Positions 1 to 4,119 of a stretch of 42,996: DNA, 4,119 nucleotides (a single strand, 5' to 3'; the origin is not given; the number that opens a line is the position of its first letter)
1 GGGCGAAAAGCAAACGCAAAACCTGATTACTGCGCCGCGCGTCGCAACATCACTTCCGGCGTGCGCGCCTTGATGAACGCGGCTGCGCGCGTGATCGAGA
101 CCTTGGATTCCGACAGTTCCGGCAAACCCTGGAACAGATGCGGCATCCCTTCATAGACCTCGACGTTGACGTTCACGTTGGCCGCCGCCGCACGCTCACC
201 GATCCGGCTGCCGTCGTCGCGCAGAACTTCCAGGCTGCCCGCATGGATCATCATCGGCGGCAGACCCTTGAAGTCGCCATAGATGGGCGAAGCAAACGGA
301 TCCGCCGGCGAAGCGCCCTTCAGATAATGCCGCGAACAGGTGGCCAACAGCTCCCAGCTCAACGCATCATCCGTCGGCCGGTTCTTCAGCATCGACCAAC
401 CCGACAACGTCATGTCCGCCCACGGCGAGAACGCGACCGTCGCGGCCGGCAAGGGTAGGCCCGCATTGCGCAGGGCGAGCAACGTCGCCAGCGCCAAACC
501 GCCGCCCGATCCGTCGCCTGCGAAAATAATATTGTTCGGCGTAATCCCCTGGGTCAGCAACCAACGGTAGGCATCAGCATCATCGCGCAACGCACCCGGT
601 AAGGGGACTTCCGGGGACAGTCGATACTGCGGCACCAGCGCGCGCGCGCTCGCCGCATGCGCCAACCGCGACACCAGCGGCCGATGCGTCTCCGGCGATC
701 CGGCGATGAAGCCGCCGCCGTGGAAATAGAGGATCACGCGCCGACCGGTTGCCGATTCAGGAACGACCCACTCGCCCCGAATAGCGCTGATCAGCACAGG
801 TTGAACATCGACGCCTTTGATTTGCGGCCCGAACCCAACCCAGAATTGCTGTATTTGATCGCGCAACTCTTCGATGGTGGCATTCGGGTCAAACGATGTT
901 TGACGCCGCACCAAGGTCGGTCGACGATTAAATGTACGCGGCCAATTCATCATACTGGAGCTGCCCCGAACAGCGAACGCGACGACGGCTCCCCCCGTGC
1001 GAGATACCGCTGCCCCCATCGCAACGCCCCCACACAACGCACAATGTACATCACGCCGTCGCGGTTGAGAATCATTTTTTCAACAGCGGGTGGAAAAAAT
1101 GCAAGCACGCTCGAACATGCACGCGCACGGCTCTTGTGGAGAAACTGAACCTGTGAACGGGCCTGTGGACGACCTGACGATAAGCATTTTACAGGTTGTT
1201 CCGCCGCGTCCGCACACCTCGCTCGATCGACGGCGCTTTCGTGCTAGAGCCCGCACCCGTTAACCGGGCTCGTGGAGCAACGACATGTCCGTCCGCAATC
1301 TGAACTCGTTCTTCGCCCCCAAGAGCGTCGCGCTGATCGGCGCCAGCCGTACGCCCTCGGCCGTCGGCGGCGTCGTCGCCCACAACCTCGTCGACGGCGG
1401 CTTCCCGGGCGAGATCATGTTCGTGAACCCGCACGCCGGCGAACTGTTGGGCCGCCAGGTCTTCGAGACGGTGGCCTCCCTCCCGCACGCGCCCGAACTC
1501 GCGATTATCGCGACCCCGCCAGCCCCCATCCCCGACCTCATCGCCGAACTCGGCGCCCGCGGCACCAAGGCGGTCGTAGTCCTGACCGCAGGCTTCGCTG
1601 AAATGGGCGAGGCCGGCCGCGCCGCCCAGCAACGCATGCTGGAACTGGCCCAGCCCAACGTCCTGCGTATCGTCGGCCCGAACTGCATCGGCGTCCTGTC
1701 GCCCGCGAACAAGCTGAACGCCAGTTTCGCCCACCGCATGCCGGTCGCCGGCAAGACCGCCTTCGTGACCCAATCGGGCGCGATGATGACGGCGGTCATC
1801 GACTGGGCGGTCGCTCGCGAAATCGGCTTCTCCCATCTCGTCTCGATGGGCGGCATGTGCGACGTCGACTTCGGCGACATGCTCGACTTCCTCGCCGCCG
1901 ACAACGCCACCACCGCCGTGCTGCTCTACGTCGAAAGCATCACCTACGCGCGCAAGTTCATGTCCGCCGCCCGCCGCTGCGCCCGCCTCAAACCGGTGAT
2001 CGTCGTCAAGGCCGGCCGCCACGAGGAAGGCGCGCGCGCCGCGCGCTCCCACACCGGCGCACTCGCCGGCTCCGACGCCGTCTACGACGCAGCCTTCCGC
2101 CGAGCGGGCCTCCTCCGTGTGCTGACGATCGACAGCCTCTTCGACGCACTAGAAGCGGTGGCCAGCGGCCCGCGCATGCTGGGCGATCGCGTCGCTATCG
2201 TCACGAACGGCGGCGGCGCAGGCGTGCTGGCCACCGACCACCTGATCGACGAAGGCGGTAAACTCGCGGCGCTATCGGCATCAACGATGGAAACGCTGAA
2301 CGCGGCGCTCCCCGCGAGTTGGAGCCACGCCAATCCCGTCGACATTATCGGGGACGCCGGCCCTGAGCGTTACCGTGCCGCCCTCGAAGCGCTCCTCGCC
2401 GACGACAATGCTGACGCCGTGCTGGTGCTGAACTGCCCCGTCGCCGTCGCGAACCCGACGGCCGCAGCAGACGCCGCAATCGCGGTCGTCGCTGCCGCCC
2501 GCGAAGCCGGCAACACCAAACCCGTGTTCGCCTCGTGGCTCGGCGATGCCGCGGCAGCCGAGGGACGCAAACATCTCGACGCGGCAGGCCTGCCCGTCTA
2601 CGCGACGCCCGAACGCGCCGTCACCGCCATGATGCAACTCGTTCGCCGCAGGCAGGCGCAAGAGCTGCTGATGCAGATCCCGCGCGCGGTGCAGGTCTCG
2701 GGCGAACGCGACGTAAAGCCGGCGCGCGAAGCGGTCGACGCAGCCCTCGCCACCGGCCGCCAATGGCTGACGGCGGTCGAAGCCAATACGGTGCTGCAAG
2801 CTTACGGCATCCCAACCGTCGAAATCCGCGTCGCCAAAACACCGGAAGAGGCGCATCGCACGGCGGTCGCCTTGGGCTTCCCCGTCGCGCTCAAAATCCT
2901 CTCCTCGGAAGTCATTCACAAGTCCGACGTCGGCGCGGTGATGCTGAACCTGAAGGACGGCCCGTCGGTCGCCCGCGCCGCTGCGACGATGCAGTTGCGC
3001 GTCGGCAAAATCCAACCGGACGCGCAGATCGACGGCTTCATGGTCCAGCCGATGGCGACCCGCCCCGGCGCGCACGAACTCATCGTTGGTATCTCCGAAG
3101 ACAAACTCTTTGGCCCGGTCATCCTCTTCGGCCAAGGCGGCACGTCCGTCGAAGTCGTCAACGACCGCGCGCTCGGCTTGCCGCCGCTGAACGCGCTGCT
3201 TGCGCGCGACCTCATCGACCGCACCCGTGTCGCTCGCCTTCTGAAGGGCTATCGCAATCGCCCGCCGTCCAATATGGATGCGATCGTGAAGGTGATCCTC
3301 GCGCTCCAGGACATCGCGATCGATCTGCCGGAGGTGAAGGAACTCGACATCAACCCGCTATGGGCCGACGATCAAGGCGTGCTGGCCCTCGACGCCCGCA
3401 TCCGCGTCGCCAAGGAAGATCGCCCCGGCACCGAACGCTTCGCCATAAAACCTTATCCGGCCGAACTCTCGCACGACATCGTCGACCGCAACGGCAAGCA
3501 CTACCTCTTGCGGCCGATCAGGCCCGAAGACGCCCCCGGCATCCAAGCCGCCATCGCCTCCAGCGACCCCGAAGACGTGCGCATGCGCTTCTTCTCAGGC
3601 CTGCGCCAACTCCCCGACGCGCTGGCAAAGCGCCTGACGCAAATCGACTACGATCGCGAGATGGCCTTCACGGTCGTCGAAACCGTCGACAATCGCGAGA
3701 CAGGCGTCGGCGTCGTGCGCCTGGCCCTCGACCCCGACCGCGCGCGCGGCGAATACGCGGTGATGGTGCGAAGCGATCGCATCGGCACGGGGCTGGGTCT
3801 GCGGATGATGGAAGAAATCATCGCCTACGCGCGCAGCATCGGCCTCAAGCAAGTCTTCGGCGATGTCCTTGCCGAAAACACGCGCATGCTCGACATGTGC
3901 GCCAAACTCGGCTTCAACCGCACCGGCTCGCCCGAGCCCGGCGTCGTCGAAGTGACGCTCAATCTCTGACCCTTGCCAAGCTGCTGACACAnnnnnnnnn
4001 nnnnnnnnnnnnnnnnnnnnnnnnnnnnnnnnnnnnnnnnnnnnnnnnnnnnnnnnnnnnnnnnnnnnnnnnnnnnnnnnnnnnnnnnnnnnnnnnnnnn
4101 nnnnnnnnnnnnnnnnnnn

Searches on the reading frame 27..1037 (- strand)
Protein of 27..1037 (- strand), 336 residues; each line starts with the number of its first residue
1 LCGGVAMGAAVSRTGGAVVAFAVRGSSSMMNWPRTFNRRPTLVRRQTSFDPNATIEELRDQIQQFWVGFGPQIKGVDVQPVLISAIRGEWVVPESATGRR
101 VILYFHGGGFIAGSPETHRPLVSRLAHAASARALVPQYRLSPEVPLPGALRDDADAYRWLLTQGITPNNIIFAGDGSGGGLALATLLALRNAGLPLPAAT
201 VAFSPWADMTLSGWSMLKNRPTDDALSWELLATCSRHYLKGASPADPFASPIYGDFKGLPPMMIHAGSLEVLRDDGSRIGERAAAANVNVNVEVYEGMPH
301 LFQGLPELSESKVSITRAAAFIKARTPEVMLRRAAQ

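Call 53: search_protein_families(library=pfam, proteins=[window:27-1037:-], max_evalue=0.00001)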
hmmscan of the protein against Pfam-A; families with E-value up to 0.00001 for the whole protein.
window:27-1037:- (336 aa): 3 families
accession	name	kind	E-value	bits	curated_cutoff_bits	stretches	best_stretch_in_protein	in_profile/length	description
PF07859.19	Abhydrolase_3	-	7.5e-55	186.4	25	1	102-303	1-209/210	alpha/beta hydrolase fold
PF10340.15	Say1_Mug180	-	4.2e-09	36.2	21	1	100-244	123-275/374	Steryl acetyl hydrolase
PF20434.5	BD-FAE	-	7.1e-07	29.4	26.8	1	98-190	12-109/215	BD-FAE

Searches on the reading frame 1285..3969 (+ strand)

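Call 53: search_protein_families(library=pfam, proteins=[window:1285-3969:+], max_evalue=0.00001)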
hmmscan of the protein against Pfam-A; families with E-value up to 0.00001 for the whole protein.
window:1285-3969:+ (894 aa): 7 families
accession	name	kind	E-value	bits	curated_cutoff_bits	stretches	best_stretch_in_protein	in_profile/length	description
PF13549.11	ATP-grasp_5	-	6.2e-87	291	27.6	1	487-708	2-221/221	ATP-grasp domain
PF13607.11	Succ_CoA_lig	-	1.1e-55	187.7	27.4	1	155-291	1-137/138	Succinyl-CoA ligase like flavodoxin domain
PF13380.12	CoA_binding_2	-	6e-22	78.7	22.8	1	13-138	1-114/116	CoA binding domain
PF19045.5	Ligase_CoA_2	-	3.9e-14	53.5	23.7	1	303-447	1-146/162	Ligase-CoA domain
PF13302.13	Acetyltransf_3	-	9.8e-13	49.4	25.4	1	741-878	3-138/138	Acetyltransferase (GNAT) domain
PF02629.25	CoA_binding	-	3.7e-09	37.7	22.3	1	12-103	3-97/97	CoA binding domain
PF00583.31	Acetyltransf_1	-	1.2e-07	32.5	20.7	1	786-877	24-116/116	Acetyltransferase (GNAT) family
